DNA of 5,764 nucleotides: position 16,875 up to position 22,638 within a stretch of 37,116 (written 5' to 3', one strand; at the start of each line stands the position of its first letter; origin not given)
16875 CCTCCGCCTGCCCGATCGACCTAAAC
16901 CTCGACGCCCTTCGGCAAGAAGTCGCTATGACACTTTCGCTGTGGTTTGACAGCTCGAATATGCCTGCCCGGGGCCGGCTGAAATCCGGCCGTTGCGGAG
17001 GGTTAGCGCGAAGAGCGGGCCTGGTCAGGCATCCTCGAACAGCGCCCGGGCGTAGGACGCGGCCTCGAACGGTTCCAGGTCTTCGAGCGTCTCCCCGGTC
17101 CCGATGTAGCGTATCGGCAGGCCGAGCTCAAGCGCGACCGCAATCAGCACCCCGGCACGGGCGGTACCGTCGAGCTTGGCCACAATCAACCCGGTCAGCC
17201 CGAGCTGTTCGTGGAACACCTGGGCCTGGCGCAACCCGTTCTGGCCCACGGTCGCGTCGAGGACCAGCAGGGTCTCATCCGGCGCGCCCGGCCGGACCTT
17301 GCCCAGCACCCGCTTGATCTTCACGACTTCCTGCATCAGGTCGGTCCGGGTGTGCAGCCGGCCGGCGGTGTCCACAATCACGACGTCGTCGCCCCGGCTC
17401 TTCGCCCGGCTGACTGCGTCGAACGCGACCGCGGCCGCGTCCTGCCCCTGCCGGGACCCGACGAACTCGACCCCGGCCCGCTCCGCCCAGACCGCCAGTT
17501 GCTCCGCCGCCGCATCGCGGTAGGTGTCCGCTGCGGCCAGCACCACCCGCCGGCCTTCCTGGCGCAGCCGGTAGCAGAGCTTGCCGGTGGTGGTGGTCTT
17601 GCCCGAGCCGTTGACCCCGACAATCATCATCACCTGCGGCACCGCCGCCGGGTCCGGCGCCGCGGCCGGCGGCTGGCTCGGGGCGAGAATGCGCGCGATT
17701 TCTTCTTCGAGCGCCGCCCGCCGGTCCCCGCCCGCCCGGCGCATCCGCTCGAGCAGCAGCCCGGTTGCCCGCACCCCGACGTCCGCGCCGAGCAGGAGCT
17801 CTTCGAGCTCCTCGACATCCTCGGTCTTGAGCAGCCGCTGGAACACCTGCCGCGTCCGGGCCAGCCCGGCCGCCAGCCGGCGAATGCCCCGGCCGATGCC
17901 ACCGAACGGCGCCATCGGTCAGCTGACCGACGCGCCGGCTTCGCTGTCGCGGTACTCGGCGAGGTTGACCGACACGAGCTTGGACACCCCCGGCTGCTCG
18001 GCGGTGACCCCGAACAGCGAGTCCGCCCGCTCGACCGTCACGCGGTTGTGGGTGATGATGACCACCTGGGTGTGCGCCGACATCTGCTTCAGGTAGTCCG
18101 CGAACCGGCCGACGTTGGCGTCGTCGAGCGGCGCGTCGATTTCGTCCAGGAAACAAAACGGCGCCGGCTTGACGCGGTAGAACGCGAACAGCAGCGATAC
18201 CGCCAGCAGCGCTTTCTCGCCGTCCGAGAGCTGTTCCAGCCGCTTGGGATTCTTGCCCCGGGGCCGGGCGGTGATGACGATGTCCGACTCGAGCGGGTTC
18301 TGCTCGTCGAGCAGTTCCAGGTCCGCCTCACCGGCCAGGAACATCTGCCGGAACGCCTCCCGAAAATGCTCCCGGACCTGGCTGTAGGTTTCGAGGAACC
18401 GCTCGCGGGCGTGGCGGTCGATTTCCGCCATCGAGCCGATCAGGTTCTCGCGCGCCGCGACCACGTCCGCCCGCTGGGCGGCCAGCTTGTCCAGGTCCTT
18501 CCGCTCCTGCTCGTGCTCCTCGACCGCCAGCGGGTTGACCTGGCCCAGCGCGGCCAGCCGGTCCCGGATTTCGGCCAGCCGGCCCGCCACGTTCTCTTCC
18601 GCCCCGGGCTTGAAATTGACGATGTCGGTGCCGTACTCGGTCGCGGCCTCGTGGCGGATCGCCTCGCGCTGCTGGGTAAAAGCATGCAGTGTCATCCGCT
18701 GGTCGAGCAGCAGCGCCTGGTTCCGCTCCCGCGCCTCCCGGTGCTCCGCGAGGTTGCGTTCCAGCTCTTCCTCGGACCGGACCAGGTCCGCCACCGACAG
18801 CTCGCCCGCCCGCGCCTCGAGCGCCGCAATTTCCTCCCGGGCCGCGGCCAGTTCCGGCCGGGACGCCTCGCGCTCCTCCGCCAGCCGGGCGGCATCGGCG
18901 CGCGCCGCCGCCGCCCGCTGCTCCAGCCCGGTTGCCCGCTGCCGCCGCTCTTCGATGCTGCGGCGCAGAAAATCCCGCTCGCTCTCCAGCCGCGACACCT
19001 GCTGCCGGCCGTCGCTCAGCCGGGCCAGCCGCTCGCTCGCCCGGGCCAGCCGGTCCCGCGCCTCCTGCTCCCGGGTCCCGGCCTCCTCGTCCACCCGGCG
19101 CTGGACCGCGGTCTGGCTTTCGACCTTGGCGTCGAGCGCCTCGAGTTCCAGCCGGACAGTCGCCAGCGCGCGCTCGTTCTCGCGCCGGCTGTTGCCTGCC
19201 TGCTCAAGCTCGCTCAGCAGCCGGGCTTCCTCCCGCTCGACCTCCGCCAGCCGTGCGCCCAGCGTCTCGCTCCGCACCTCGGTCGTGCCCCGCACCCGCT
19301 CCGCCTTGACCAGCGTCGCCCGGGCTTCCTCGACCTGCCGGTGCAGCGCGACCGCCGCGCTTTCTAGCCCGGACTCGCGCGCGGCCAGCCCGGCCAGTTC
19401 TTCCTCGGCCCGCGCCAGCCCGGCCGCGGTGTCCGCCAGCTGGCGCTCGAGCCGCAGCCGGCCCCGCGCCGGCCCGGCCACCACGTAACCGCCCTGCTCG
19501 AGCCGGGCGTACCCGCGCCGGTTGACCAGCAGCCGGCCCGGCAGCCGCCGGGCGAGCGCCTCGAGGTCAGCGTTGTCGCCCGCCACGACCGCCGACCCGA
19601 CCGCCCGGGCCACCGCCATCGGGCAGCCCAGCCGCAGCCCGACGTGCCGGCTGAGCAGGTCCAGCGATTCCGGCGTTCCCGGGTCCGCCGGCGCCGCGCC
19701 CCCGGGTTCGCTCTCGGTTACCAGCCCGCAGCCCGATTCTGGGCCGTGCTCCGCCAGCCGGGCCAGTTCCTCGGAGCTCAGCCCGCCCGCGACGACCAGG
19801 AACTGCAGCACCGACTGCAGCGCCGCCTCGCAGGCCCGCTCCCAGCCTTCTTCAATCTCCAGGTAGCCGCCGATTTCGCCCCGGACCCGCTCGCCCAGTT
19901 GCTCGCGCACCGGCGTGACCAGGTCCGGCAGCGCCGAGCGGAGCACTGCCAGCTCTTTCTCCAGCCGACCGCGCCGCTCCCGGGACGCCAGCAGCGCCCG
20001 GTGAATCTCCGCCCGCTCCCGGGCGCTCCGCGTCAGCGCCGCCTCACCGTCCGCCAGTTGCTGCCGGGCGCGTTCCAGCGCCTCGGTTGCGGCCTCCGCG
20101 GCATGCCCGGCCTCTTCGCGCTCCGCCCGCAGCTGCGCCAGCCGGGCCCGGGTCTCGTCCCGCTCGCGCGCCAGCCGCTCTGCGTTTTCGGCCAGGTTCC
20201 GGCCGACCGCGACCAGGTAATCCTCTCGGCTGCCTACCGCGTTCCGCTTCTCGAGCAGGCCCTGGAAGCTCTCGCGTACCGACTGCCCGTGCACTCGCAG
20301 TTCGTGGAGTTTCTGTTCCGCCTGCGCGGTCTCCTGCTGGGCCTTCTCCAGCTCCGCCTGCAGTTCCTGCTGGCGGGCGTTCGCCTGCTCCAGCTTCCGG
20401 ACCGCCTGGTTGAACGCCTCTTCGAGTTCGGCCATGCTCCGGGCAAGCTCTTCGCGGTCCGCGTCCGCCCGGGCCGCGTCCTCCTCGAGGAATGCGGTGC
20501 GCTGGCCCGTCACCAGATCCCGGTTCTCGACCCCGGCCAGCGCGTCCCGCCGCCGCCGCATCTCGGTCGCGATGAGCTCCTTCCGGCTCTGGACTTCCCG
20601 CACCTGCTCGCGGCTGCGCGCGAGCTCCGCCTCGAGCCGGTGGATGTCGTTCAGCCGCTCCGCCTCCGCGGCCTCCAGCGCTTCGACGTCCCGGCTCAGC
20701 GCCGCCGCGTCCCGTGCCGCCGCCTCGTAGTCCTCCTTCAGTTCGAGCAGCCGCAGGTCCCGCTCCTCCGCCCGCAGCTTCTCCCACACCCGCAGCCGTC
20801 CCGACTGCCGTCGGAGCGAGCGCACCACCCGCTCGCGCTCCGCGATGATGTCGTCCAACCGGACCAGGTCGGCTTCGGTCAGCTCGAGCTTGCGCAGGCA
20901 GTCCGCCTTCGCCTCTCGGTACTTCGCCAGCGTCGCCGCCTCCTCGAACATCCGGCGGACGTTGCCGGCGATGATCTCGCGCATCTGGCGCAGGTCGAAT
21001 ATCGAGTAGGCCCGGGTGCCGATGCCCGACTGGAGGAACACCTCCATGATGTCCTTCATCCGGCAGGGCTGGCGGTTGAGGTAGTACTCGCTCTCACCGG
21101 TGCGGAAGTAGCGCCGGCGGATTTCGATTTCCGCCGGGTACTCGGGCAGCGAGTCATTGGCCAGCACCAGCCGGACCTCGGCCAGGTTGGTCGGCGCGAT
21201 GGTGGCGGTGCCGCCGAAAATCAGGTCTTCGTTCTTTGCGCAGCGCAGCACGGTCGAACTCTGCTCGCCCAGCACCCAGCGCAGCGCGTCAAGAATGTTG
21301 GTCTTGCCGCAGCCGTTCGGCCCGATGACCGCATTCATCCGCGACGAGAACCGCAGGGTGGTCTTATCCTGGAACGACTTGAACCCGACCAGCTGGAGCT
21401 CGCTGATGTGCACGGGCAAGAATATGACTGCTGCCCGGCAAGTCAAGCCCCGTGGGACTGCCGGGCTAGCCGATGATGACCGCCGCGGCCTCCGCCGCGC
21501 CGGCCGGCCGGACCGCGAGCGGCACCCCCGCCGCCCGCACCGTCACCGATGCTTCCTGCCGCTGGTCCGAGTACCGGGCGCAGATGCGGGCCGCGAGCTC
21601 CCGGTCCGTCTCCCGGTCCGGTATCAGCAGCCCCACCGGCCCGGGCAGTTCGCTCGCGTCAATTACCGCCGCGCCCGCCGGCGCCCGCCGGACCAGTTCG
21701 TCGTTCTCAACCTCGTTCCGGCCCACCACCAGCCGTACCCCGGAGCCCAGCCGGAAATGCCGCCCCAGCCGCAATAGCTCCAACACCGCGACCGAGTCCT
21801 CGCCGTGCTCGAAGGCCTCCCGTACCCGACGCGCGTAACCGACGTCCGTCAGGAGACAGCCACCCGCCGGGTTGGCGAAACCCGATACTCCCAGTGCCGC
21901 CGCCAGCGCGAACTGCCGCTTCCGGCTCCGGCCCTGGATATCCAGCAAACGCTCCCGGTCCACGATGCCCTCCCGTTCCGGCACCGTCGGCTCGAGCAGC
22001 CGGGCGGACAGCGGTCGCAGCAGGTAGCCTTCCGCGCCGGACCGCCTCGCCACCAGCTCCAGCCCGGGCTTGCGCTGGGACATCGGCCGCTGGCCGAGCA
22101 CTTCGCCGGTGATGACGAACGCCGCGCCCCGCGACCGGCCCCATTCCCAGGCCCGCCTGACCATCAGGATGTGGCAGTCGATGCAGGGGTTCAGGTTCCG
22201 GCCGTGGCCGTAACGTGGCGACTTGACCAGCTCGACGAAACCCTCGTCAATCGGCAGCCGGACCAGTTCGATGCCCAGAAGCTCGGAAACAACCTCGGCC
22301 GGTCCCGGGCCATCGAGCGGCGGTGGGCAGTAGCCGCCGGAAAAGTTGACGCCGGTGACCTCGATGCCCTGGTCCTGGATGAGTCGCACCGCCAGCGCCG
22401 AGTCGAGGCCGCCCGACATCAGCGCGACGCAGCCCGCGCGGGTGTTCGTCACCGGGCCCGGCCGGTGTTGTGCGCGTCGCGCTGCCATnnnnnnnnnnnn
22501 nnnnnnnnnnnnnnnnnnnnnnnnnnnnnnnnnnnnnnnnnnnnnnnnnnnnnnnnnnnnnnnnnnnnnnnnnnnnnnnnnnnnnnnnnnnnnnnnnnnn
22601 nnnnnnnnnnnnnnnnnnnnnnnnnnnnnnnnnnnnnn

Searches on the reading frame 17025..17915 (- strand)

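Call 63: search_protein_families(library=pfam, proteins=[window:17025-17915:-], max_evalue=0.001)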
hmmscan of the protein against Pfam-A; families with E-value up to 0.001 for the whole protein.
window:17025-17915:- (296 aa): 12 families
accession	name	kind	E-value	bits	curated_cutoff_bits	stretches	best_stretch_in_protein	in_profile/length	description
PF00448.28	SRP54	-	1.2e-72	244.2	22.7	1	93-293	1-195/196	SRP54-type protein, GTPase domain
PF13604.12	AAA_30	-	1.7e-06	28.3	27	1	94-191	19-104/191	AAA domain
PF02881.24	SRP54_N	-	6.3e-06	26.8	22.4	1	27-76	16-70/75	SRP54-type protein, helical bundle domain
PF13671.12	AAA_33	-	6e-05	23.8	27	1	95-195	1-90/143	AAA domain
PF01656.29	CbiA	-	6e-05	23.4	25.4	1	103-137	9-43/125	CobQ/CobB/MinD/ParA nucleotide binding domain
PF25199.1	nSTAND_NTPase5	-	9.3e-05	22.7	34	1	86-179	34-127/145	Novel STAND NTPase 5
PF13191.12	AAA_16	-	0.0001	23.3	32.6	1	87-162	22-89/167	AAA ATPase domain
PF13245.12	AAA_19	-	0.00017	22.2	25.1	1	89-189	7-106/134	AAA domain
PF13401.12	AAA_22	-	0.0002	22.1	27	1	94-202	6-109/130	AAA domain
PF03308.22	MeaB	-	0.00027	20.5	23.1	0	94-130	34-70/273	Methylmalonyl Co-A mutase-associated GTPase MeaB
PF10412.15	TrwB_AAD_bind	-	0.00037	19.9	20.5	0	94-126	16-48/387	Type IV secretion-system coupling protein DNA-binding domain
PF20720.3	nSTAND3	-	0.00097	19.3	27.2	0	94-127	18-51/155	Novel STAND NTPase 3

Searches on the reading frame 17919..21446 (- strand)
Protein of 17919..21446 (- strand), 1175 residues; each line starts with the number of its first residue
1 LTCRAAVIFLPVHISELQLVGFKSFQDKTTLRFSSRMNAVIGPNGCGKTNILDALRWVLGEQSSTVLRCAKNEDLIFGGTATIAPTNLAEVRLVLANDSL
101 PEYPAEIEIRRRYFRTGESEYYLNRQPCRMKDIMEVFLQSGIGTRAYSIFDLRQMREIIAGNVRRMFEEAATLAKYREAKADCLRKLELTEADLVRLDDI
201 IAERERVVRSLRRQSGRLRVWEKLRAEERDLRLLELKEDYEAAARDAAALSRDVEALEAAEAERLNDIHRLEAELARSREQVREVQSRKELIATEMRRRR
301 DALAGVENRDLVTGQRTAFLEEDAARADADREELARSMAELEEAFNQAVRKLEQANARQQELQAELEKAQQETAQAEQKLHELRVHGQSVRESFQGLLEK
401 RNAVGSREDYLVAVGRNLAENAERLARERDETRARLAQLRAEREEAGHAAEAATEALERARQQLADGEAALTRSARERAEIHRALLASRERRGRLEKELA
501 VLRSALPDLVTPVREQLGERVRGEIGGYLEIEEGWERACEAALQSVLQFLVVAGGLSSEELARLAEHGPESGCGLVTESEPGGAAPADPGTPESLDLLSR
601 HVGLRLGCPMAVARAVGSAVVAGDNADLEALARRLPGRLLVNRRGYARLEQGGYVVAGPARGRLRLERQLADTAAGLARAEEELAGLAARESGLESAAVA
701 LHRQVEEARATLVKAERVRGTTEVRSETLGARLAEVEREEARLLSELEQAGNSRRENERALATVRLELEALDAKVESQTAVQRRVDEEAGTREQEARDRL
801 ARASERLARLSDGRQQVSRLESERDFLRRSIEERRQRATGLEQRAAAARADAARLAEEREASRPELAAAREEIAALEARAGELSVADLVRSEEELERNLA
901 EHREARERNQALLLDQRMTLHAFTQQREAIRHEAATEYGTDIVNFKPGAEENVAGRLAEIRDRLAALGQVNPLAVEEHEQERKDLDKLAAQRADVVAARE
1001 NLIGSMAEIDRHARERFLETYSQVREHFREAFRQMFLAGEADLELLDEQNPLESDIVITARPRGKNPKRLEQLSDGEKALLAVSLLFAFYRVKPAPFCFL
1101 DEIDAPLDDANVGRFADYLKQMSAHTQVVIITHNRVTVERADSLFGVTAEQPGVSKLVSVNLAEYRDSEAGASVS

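Call 63: search_protein_families(library=pfam, proteins=[window:17919-21446:-], max_evalue=0.001)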
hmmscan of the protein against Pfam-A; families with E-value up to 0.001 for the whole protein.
window:17919-21446:- (1175 aa): 5 families
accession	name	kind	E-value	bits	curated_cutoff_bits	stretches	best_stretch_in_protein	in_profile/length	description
PF02463.25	SMC_N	-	4.7e-63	213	40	1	14-1155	2-219/220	RecF/RecN/SMC N terminal domain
PF13304.12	AAA_21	-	5.1e-16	60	27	2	37-120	1-88/304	AAA domain, putative AbiEii toxin, Type IV TA system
PF13476.12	AAA_23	-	2.2e-11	45.2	27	1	17-380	2-200/201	AAA domain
PF13175.12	AAA_15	-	2.8e-10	40.8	32.1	1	14-63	3-54/374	AAA ATPase domain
PF13555.12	AAA_29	-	1.1e-05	25.5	27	1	15-60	2-47/61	P-loop containing region of AAA domain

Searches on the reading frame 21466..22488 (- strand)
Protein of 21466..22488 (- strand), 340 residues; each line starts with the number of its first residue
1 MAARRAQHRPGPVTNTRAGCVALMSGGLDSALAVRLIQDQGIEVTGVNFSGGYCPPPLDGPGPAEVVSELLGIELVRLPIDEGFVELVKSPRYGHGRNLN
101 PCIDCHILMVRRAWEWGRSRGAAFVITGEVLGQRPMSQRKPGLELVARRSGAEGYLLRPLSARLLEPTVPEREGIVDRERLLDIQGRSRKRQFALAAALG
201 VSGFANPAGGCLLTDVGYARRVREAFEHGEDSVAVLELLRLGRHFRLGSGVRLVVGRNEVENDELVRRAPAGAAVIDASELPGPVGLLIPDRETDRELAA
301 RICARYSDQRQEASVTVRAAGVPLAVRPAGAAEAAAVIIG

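Call 63: search_protein_families(library=pfam, proteins=[window:21466-22488:-], max_evalue=0.001)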
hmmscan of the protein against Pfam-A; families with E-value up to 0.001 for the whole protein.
window:21466-22488:- (340 aa): 3 families
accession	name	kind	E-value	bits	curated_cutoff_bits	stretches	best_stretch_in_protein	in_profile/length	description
PF18297.6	NFACT-R_2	-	3.2e-16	59.8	26.9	1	242-319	1-79/104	NFACT protein RNA binding domain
PF03054.22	tRNA_Me_trans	-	1.2e-06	28.8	20.6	1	21-106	4-101/202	tRNA methyl transferase HUP domain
PF02568.20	ThiI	-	2.6e-05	24.3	20.5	1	19-160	5-144/197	Thiamine biosynthesis protein (ThiI)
